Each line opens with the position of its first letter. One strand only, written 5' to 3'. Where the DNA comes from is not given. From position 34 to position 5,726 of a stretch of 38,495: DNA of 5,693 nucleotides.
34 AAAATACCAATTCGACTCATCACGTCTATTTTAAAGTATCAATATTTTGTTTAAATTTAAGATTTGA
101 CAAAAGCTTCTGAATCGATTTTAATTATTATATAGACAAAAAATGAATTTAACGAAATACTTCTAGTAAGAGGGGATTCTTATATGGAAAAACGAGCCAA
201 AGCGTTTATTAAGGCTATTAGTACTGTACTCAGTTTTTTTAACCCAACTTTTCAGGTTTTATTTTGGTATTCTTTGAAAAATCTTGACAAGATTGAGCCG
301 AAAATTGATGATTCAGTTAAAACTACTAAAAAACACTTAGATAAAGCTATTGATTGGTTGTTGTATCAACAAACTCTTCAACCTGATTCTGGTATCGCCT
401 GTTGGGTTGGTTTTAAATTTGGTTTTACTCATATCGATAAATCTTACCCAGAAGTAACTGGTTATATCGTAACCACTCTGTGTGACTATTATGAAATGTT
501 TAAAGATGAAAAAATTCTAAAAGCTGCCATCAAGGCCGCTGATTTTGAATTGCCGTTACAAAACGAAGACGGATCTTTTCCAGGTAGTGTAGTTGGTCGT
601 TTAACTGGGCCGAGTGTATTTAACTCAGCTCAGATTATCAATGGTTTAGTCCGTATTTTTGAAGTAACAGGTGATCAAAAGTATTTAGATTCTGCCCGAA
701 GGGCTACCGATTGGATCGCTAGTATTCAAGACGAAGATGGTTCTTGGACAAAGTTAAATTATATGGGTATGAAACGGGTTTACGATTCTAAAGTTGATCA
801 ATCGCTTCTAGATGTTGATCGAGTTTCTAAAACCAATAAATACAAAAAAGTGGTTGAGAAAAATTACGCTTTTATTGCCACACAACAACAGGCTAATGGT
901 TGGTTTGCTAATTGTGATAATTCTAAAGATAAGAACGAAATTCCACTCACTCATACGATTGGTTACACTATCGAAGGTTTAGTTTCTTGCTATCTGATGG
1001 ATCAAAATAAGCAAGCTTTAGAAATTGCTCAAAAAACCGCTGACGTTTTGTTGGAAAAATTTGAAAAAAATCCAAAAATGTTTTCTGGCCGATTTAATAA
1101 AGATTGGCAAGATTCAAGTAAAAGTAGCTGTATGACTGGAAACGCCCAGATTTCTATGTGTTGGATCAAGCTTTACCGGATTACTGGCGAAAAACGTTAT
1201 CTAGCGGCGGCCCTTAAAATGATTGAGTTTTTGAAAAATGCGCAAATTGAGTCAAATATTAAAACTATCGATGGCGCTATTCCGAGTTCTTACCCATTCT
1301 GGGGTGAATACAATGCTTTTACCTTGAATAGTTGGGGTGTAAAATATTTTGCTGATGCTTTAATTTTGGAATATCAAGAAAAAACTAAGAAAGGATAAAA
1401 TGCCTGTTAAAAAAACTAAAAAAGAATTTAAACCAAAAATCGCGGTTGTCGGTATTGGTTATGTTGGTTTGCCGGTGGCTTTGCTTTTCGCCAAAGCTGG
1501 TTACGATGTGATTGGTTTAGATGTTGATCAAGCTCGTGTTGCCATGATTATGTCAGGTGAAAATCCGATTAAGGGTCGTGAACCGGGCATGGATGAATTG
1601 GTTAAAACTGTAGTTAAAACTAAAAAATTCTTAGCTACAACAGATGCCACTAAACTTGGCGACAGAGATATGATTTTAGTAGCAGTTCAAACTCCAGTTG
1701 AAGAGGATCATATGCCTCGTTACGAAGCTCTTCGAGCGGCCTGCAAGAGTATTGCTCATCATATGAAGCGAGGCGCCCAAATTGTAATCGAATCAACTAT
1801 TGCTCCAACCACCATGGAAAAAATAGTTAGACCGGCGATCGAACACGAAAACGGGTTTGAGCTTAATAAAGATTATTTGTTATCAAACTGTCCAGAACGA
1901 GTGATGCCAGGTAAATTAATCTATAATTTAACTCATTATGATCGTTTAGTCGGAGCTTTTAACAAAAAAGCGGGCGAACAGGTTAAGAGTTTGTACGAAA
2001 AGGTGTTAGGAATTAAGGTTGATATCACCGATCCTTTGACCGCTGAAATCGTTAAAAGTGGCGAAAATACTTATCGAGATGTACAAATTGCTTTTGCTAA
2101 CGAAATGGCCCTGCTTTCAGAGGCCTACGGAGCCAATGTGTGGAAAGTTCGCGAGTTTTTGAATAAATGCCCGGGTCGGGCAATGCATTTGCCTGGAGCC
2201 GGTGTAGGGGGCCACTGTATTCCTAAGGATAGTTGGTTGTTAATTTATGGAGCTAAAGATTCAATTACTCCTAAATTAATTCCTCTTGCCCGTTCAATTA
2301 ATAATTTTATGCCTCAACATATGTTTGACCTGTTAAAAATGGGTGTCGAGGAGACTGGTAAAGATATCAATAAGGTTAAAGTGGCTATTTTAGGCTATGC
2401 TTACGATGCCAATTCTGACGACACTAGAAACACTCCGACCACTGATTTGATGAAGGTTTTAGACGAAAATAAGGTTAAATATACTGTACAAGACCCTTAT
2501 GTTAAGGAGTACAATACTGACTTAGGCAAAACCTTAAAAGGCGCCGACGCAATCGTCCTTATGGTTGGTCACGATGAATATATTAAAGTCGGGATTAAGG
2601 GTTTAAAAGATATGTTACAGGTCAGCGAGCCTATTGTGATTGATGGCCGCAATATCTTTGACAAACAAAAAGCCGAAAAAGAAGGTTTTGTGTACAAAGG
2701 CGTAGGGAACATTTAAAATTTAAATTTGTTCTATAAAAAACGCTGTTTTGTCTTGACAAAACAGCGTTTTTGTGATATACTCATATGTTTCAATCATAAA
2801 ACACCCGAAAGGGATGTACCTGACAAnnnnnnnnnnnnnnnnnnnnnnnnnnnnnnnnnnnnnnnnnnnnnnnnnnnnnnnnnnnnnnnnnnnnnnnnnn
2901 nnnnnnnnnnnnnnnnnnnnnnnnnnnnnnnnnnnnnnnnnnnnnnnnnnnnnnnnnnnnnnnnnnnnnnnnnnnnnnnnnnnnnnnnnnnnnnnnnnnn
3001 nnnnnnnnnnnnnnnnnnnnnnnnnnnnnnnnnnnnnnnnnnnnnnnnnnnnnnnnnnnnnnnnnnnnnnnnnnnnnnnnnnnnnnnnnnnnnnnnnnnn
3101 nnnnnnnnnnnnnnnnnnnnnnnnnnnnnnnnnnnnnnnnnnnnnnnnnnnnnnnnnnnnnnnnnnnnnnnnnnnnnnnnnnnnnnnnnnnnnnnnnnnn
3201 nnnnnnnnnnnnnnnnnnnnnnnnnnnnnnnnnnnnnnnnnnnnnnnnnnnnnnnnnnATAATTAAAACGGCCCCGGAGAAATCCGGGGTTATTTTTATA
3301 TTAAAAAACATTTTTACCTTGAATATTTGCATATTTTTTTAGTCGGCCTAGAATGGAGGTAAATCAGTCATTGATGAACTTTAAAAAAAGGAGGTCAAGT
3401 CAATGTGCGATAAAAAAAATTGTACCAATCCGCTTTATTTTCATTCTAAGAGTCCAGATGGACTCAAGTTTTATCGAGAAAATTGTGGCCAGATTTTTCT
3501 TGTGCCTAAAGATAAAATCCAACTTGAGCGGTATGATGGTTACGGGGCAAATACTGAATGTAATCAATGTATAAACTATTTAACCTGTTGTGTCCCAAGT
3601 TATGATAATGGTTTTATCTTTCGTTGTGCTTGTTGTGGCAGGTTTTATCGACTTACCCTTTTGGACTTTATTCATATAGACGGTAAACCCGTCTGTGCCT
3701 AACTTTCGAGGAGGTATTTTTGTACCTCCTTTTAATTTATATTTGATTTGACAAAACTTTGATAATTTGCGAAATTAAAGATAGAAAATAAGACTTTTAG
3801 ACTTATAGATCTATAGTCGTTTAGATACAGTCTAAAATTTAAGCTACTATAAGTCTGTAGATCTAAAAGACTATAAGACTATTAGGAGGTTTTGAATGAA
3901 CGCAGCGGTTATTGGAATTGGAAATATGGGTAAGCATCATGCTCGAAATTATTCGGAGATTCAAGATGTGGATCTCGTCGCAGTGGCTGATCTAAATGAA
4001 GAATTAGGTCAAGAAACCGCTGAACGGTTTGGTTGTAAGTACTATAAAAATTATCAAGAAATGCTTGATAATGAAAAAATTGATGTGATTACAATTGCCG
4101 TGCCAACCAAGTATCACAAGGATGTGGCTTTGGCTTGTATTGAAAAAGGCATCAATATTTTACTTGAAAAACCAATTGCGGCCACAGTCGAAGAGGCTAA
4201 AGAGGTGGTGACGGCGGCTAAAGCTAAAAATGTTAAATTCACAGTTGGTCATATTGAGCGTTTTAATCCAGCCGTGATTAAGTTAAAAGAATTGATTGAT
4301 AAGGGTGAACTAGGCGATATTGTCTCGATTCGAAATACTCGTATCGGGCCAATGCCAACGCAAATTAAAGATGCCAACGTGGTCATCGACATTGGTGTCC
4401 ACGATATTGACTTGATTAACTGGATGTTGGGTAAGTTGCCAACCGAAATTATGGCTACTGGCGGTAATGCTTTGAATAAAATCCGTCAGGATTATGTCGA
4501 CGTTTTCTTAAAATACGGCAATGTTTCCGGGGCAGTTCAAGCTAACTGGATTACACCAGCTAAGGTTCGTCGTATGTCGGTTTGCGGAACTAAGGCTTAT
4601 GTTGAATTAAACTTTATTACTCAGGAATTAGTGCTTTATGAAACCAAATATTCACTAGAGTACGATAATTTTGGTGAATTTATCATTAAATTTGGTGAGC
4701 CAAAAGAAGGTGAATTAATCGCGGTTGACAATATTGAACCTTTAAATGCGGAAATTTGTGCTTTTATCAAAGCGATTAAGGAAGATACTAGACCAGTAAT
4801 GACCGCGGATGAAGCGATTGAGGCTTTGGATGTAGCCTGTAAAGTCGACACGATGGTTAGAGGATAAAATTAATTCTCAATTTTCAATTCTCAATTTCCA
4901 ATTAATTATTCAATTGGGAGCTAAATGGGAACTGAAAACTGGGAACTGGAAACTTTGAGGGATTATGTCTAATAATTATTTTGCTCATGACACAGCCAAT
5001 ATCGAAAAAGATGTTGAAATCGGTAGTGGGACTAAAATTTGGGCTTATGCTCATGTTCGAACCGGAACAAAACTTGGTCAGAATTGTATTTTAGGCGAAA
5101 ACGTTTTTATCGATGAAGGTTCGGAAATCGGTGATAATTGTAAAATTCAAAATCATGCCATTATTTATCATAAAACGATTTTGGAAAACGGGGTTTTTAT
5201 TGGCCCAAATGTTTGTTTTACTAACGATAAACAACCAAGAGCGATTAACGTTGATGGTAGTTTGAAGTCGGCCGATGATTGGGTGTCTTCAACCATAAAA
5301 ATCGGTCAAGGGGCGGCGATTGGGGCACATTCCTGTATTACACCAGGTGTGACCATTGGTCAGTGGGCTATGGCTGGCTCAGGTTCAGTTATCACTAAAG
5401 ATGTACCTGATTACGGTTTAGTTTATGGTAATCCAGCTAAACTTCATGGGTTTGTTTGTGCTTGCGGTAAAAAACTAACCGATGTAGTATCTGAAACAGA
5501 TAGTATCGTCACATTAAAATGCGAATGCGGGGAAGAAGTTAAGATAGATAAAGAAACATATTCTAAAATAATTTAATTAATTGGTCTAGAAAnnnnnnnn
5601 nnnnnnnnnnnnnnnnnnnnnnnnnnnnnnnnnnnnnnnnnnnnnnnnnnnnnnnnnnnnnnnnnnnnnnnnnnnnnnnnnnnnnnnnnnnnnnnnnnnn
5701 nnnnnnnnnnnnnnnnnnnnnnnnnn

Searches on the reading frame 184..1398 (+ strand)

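Call 36: search_protein_families(library=pfam, proteins=[window:184-1398:+], max_evalue=0.00001)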
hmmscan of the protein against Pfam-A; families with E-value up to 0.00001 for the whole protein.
window:184-1398:+ (404 aa): 8 families
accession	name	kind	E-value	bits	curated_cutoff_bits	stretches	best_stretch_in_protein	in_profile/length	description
PF07944.18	Beta-AFase-like_GH127_cat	-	7.4e-17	61.8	24.9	1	224-347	83-204/376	Beta-L-arabinofuranosidase, GH127 catalytic domain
PF09492.16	Pec_lyase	-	3.2e-12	46.8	22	0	304-378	22-93/292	Pectic acid lyase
PF06662.19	C5-epim_C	-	1.4e-11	44.6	23.3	0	146-193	29-76/188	D-glucuronyl C5-epimerase C-terminus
PF01532.26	Glyco_hydro_47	-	3.3e-10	40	22.9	1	235-369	54-195/455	Glycosyl hydrolase family 47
PF07470.19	Glyco_hydro_88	-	1.3e-09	38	26.6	0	255-352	27-109/352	Glycosyl Hydrolase Family 88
PF13243.12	SQHop_cyclase_C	-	1.7e-08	34.3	26.1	0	143-191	66-113/319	Squalene-hopene cyclase C-terminal domain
PF05147.19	LANC_like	-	3e-07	29.8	23.2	0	315-353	6-44/350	Lanthionine synthetase C-like protein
PF03663.20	Glyco_hydro_76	-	5.2e-06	26.7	25.9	0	206-365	43-203/366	Glycosyl hydrolase family 76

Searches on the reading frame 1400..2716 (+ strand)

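Call 36: search_protein_families(library=pfam, proteins=[window:1400-2716:+], max_evalue=0.00001)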
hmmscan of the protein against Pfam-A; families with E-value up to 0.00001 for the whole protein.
window:1400-2716:+ (438 aa): 4 families
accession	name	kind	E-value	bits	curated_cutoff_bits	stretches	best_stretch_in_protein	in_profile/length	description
PF03721.20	UDPG_MGDP_dh_N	-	2.3e-43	148.4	27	1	13-194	2-183/187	UDP-glucose/GDP-mannose dehydrogenase family, NAD binding domain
PF00984.24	UDPG_MGDP_dh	-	1.6e-23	83.1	25.4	1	214-302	2-93/94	UDP-glucose/GDP-mannose dehydrogenase family, central domain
PF03720.21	UDPG_MGDP_dh_C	-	3.7e-20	72.6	30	1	329-422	1-103/103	UDP-glucose/GDP-mannose dehydrogenase family, UDP binding domain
PF03446.21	NAD_binding_2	-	1.3e-08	35.4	21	1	13-146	1-107/161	NAD binding domain of 6-phosphogluconate dehydrogenase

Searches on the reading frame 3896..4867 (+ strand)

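Call 36: search_protein_families(library=pfam, proteins=[window:3896-4867:+], max_evalue=0.00001)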
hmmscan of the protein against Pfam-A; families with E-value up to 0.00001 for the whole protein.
window:3896-4867:+ (323 aa): 4 families
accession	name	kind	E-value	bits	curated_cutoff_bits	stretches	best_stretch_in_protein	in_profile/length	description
PF01408.29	GFO_IDH_MocA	-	1.5e-33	116.5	24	1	2-119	2-120/120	Oxidoreductase family, NAD-binding Rossmann fold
PF22725.1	GFO_IDH_MocA_C3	-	3.9e-18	66.1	27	1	128-236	2-123/124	GFO/IDH/MocA C-terminal domain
PF02894.22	GFO_IDH_MocA_C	-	1.1e-10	42.2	22.9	1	131-313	1-202/218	Oxidoreductase family, C-terminal alpha/beta domain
PF02629.25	CoA_binding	-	4.9e-07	30.9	22.3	1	2-88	5-90/97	CoA binding domain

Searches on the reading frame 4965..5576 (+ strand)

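Call 36: search_protein_families(library=pfam, proteins=[window:4965-5576:+], max_evalue=0.00001)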
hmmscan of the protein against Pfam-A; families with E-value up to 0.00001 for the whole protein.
window:4965-5576:+ (203 aa): 3 families
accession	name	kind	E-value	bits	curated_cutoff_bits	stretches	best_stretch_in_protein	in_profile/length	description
PF00132.30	Hexapep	-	4.6e-24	83.5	27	2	16-49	1-34/36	Bacterial transferase hexapeptide (six repeats)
PF25084.1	LbH_EIF2B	-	7.5e-12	45.6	54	1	5-83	10-91/105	EIF2B subunit epsilon LbH domain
PF14602.12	Hexapep_2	-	1.5e-11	44.2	27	0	36-63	3-28/34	Hexapeptide repeat of succinyl-transferase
